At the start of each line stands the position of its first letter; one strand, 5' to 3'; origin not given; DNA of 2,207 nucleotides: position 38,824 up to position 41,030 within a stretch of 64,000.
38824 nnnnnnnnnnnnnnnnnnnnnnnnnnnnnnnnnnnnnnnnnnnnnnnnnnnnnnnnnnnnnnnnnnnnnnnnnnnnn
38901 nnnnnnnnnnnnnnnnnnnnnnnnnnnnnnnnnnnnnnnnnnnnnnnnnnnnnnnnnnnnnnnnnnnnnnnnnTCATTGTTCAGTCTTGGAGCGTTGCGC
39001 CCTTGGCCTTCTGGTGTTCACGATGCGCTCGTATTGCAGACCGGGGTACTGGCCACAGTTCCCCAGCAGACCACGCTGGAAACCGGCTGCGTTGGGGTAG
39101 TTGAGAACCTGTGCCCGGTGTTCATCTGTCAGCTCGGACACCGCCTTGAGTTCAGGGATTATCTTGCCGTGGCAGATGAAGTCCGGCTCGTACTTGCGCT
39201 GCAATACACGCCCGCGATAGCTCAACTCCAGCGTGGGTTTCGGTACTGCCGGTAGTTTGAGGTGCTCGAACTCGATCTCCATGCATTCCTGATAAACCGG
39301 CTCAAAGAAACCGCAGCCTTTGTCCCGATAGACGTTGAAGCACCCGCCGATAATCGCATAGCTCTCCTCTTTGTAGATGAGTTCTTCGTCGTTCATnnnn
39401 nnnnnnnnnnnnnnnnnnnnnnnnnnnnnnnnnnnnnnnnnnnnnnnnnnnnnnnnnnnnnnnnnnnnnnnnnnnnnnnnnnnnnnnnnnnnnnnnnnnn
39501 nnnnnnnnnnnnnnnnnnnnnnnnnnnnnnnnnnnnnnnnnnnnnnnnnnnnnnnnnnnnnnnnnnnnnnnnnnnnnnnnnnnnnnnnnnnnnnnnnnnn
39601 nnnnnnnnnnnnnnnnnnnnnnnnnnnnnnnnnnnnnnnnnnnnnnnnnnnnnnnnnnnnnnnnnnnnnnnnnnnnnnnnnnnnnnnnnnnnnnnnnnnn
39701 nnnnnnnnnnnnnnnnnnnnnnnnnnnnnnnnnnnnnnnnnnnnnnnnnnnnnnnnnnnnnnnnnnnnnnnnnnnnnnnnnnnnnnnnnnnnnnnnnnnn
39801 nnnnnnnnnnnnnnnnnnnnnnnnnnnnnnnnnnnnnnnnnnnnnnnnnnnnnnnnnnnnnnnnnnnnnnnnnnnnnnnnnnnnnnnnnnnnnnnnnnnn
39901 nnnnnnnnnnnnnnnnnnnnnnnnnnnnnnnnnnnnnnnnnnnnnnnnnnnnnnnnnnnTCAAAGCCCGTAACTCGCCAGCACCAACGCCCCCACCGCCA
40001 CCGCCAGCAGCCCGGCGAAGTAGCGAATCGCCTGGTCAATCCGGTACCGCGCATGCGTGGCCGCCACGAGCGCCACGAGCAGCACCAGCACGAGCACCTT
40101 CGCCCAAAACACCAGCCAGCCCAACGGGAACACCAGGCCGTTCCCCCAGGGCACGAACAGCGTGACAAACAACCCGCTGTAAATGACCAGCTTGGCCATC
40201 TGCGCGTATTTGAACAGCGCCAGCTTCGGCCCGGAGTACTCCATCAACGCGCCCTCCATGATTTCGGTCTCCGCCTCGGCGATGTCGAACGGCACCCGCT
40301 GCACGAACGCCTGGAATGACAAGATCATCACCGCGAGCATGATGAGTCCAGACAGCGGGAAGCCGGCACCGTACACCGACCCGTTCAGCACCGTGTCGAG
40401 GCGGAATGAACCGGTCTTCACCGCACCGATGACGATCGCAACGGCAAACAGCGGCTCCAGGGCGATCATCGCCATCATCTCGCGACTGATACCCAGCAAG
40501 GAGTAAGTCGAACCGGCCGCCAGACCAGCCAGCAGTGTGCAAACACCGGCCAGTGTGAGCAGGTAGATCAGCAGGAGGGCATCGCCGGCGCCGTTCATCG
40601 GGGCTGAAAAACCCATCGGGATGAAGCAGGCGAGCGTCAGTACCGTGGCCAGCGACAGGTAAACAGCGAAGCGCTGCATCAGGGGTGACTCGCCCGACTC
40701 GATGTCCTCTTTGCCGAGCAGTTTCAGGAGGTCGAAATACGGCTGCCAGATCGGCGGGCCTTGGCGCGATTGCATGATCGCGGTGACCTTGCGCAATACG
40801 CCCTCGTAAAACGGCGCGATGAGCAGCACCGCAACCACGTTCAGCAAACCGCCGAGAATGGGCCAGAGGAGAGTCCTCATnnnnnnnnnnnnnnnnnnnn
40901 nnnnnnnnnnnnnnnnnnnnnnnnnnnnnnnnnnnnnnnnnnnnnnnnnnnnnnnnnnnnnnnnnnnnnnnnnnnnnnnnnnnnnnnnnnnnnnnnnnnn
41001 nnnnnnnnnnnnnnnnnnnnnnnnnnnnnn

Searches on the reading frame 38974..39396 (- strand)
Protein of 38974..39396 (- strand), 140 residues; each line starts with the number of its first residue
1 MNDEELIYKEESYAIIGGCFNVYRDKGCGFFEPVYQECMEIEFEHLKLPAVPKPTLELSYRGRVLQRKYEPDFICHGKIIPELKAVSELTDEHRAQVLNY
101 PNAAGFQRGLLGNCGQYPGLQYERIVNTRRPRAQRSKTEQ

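Call 4: search_protein_families(library=pfam, proteins=[window:38974-39396:-], max_evalue=0.001)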
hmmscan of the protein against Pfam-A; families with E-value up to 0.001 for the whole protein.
window:38974-39396:- (140 aa): 1 family
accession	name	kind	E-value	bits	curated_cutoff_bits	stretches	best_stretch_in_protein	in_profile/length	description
PF13366.12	PDDEXK_3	-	8.2e-30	104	22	1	10-124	2-116/117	PD-(D/E)XK nuclease superfamily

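Call 5: search_protein_families(library=ncbifam, proteins=[window:38974-39396:-], max_evalue=0.001)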
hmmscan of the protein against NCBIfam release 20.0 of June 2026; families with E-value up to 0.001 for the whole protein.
window:38974-39396:- (140 aa): 1 family
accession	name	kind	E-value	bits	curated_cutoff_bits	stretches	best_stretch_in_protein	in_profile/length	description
TIGR04256.1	GxxExxY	subfamily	3.9e-30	104.6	35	1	11-126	2-116/116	GxxExxY protein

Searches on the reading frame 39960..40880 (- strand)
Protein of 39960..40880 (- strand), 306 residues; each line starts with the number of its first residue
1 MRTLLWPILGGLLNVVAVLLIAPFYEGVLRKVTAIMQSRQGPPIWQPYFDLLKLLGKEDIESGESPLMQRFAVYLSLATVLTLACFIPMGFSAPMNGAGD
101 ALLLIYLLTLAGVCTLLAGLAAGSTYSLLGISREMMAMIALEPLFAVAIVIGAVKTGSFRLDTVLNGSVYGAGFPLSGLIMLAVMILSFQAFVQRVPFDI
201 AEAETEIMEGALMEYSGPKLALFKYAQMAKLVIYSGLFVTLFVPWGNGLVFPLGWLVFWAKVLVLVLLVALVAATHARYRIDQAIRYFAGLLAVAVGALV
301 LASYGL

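Call 4: search_protein_families(library=pfam, proteins=[window:39960-40880:-], max_evalue=0.001)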
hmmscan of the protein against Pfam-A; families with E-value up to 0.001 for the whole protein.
window:39960-40880:- (306 aa): 1 family
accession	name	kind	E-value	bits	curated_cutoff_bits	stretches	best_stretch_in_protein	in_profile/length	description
PF00146.26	NADHdh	-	8.1e-63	213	27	1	15-301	7-296/298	NADH dehydrogenase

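Call 5: search_protein_families(library=ncbifam, proteins=[window:39960-40880:-], max_evalue=0.001)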
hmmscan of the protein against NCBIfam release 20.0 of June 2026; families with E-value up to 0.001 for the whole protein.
window:39960-40880:- (306 aa): 7 families
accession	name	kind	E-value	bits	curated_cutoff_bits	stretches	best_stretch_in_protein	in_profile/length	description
NF004741.0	PRK06076.1-2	equivalog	1.2e-35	123.4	305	1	12-303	30-330/337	NADH-quinone oxidoreductase subunit NuoH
NF004740.0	PRK06076.1-1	equivalog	3.7e-24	85.8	399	1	11-287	18-300/325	NADH-quinone oxidoreductase subunit NuoH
NF004742.0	PRK06076.1-3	equivalog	4.4e-24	85.3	531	1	3-287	20-328/356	NADH-quinone oxidoreductase subunit NuoH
NF004745.0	PRK06076.1-6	equivalog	2.6e-23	82.8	450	1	12-287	20-313/341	NADH-quinone oxidoreductase subunit NuoH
NF040610.1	F420_dehyd_FpoH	exception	2e-19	70.1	475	1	13-285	18-314/339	F420H2 dehydrogenase subunit FpoH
NF004743.0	PRK06076.1-4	equivalog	3.2e-18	65.8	494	1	6-287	14-322/433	NADH-quinone oxidoreductase subunit NuoH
NF004744.0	PRK06076.1-5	equivalog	6.6e-15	55.1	542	1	5-273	28-306/372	NADH-quinone oxidoreductase subunit NuoH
